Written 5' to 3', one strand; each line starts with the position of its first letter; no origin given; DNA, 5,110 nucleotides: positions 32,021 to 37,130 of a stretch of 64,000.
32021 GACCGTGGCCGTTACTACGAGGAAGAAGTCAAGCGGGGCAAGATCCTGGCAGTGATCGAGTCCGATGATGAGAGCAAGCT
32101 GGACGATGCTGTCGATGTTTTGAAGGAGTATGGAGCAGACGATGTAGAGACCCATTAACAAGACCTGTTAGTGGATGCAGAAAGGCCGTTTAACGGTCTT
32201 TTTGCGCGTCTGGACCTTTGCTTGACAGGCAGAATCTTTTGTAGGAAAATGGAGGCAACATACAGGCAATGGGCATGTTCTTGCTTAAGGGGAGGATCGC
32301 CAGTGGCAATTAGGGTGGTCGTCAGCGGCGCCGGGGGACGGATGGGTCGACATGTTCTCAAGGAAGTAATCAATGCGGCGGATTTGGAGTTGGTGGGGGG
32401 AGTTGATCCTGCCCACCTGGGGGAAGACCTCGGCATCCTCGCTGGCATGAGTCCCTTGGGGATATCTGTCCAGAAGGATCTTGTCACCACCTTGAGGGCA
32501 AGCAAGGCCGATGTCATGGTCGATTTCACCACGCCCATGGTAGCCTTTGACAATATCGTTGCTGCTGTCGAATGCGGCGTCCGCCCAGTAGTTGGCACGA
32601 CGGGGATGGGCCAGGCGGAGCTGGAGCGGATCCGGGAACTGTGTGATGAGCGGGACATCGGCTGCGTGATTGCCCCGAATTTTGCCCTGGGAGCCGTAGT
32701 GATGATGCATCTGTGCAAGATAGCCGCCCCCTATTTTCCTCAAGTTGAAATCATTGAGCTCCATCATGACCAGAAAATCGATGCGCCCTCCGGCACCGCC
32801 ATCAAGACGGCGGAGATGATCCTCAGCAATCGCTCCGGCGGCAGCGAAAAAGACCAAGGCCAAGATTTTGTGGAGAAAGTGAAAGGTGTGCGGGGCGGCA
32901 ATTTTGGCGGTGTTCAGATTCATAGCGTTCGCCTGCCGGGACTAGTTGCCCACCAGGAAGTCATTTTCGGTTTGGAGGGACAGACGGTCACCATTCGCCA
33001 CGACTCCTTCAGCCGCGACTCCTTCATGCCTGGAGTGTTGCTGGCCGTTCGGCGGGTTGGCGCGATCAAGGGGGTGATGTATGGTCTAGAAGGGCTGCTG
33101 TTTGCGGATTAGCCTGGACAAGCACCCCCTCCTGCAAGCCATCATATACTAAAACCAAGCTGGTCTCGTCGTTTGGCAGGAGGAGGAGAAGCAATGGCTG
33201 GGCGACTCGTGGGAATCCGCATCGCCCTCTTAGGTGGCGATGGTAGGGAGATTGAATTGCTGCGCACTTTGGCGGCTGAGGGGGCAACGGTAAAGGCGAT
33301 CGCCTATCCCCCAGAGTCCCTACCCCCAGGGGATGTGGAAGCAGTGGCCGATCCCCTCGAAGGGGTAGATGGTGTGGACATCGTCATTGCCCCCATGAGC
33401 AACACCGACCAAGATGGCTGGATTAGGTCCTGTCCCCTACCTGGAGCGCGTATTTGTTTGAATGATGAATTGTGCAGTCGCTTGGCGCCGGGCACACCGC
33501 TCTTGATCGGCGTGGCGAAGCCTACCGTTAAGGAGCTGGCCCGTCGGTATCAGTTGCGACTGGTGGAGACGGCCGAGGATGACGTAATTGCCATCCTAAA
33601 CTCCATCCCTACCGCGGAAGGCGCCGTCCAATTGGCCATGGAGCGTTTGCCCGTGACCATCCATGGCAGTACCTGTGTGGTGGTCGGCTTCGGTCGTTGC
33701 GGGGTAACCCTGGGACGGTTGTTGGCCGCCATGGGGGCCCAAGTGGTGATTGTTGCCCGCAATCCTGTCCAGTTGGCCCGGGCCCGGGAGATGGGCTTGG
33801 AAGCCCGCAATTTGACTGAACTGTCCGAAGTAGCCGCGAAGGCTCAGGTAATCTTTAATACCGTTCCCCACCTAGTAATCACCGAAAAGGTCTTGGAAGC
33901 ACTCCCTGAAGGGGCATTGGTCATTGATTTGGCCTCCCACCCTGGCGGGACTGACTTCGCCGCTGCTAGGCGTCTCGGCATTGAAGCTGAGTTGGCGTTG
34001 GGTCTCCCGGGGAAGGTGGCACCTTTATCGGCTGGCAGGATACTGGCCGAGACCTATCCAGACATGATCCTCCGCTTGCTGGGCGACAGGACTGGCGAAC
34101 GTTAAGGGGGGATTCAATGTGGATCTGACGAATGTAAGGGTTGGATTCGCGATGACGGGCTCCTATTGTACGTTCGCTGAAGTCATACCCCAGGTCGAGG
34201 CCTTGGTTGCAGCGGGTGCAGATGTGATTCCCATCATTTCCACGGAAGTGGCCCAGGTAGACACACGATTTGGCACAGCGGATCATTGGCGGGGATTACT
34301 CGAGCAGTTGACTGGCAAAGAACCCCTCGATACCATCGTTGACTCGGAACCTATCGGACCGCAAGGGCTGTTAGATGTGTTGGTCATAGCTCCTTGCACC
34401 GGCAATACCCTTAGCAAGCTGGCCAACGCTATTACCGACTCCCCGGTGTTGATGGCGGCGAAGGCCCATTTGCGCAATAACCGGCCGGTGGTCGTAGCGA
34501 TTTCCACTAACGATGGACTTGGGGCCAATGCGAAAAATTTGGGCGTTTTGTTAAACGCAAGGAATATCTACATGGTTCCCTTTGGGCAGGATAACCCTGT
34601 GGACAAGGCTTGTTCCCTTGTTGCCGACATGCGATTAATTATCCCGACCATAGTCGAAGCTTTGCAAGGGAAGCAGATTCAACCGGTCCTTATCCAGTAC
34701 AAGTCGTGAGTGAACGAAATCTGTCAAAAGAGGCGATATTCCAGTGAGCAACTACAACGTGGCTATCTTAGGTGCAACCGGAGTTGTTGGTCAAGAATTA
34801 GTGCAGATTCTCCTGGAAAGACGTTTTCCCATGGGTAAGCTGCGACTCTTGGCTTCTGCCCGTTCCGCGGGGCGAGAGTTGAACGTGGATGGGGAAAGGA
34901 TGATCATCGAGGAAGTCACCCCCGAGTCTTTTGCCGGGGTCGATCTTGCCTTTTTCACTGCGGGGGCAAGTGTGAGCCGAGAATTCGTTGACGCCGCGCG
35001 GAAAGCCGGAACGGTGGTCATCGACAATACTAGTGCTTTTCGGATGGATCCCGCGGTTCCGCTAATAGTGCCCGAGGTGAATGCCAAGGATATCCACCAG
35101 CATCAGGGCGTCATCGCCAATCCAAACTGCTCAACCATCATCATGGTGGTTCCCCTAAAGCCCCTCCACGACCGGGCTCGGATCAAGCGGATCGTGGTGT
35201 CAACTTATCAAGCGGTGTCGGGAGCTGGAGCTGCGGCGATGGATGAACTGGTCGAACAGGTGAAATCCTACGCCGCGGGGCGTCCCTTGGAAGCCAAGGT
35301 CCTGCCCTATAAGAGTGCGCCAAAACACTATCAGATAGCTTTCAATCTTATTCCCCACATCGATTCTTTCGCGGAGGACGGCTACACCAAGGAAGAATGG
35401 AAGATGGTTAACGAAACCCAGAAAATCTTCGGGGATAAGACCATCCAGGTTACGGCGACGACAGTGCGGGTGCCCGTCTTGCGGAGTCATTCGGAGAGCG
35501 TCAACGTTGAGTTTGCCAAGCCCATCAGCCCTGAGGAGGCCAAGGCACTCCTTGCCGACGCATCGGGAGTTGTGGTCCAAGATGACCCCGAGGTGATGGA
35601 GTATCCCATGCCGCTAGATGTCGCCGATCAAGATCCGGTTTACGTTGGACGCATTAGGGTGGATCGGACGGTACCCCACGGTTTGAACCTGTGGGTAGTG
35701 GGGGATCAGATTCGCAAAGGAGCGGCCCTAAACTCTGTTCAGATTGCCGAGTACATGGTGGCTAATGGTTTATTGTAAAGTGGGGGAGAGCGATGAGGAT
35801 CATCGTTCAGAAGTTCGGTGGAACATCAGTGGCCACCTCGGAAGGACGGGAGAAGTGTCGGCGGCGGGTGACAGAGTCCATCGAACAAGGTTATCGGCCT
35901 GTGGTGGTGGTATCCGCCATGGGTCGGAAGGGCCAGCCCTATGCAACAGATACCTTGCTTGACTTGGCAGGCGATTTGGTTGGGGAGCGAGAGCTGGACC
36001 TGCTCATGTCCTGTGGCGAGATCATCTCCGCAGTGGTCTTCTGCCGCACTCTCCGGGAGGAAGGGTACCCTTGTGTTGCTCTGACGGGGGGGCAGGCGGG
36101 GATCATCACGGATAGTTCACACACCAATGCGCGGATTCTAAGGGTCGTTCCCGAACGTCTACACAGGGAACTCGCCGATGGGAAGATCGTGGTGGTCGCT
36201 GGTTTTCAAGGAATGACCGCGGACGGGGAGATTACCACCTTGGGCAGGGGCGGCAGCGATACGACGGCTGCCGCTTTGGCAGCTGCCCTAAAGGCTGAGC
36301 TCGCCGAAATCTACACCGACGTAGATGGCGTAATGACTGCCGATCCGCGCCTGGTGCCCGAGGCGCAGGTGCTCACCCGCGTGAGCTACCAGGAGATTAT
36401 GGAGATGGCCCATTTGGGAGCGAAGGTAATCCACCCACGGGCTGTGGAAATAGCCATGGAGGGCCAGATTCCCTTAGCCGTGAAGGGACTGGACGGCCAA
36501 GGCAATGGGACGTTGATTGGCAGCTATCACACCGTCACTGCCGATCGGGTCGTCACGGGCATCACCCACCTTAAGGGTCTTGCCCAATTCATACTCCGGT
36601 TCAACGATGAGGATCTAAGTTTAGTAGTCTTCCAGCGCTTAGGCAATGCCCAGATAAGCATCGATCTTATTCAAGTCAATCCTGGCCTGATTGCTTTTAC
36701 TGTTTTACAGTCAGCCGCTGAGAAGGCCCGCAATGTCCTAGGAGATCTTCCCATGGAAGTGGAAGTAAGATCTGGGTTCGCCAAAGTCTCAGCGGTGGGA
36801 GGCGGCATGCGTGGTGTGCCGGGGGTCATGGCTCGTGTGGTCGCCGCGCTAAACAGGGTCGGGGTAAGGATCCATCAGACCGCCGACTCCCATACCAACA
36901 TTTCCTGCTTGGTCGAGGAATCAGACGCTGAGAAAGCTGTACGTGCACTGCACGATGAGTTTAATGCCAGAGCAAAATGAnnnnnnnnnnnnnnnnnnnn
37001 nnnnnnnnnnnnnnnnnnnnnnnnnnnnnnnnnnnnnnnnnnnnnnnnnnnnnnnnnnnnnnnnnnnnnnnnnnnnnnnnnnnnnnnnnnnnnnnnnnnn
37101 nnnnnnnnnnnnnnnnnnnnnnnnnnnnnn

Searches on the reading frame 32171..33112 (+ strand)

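Call 11: search_protein_families(library=pfam, proteins=[window:32171-33112:+], max_evalue=0.001)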
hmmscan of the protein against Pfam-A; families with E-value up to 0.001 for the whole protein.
window:32171-33112:+ (313 aa): 3 families
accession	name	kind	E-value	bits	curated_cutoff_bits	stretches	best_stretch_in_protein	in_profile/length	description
PF05173.19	DapB_C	-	1.6e-33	115.8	27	1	174-310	1-121/121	Dihydrodipicolinate reductase, C-terminus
PF01113.26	DapB_N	-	4e-33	114.6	25.6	1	47-171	1-124/124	Dihydrodipicolinate reductase, N-terminus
PF02629.25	CoA_binding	-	0.00028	22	22.3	1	48-142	5-93/97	CoA binding domain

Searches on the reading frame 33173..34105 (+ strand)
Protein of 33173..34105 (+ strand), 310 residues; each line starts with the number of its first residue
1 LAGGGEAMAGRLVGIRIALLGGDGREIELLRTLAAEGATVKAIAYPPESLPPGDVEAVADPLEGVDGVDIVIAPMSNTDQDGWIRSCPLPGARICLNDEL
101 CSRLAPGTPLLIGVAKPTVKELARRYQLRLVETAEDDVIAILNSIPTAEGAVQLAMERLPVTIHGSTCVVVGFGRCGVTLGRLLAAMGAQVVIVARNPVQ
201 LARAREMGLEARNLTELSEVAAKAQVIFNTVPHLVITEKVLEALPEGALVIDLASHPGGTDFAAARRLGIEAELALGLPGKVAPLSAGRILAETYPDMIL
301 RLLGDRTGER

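Call 11: search_protein_families(library=pfam, proteins=[window:33173-34105:+], max_evalue=0.001)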
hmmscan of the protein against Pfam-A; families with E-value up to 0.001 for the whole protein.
window:33173-34105:+ (310 aa): 13 families
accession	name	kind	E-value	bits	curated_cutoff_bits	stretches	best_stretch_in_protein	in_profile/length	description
PF16924.11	DpaA_N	-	4.5e-22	78.8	29.2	1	16-133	1-115/116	Dipicolinate synthase subunit A N-terminal domain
PF02826.25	2-Hacid_dh_C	-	4.4e-10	39.7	25.1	1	157-254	28-127/178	D-isomer specific 2-hydroxyacid dehydrogenase, NAD binding domain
PF00670.27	AdoHcyase_NAD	-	6.8e-07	30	27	1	161-254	19-110/162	S-adenosyl-L-homocysteine hydrolase, NAD binding domain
PF03807.23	F420_oxidored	-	1.1e-06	29.6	21.6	1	170-254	4-92/94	NADP oxidoreductase coenzyme F420-dependent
PF13241.12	NAD_binding_7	-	3.8e-06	27.9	22.1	1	162-262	4-100/104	Putative NAD(P)-binding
PF01488.26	Shikimate_DH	-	1.1e-05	26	24.3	1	154-254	2-112/138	Shikimate / quinate 5-dehydrogenase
PF01262.27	AlaDh_PNT_C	-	1.9e-05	24.6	23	1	163-260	26-135/214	Alanine dehydrogenase/PNT, C-terminal domain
PF03446.21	NAD_binding_2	-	4.3e-05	24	21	1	170-255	4-94/161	NAD binding domain of 6-phosphogluconate dehydrogenase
PF01494.25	FAD_binding_3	-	5.6e-05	23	22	1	169-240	5-76/349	FAD binding domain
PF02254.24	TrkA_N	-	0.00011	22.9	23.8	1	169-211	2-44/116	TrkA-N domain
PF00107.32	ADH_zinc_N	-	0.0003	21.2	31.8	1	177-250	3-85/129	Zinc-binding dehydrogenase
PF07991.19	KARI_N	-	0.00036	20.6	20.6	1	163-242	2-83/165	Acetohydroxy acid isomeroreductase, NADPH-binding domain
PF02558.23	ApbA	-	0.0008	19.5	22.2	0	169-215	2-47/150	Ketopantoate reductase PanE/ApbA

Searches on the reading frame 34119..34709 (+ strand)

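Call 17: search_protein_families(library=pfam, proteins=[window:34119-34709:+], max_evalue=0.001)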
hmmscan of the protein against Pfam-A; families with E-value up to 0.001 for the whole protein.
window:34119-34709:+ (196 aa): 1 family
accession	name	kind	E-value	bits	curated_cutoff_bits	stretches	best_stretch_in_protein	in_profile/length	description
PF02441.25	Flavoprotein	-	4.9e-28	98.2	22.7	1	7-186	2-158/162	Flavoprotein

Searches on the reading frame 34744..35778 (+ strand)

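Call 17: search_protein_families(library=pfam, proteins=[window:34744-35778:+], max_evalue=0.001)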
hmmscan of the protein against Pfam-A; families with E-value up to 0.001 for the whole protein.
window:34744-35778:+ (344 aa): 2 families
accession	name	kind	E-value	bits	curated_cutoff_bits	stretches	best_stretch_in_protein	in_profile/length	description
PF02774.23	Semialdhyde_dhC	-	2.4e-60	204.3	26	1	138-325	1-184/184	Semialdehyde dehydrogenase, dimerisation domain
PF01118.30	Semialdhyde_dh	-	3.1e-35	121.7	26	1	5-119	1-120/121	Semialdehyde dehydrogenase, NAD binding domain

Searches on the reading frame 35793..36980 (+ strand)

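Call 17: search_protein_families(library=pfam, proteins=[window:35793-36980:+], max_evalue=0.001)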
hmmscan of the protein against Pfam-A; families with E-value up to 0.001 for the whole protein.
window:35793-36980:+ (395 aa): 3 families
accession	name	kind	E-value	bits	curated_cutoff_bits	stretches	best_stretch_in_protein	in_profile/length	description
PF00696.33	AA_kinase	-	5.6e-53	180.5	24.9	1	3-230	2-232/234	Amino acid kinase family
PF22468.2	ACT_9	-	4.2e-24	84.5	27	1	332-390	1-61/61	ACT domain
PF13840.12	ACT_7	-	2.2e-20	72.7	27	1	325-388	2-65/65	ACT domain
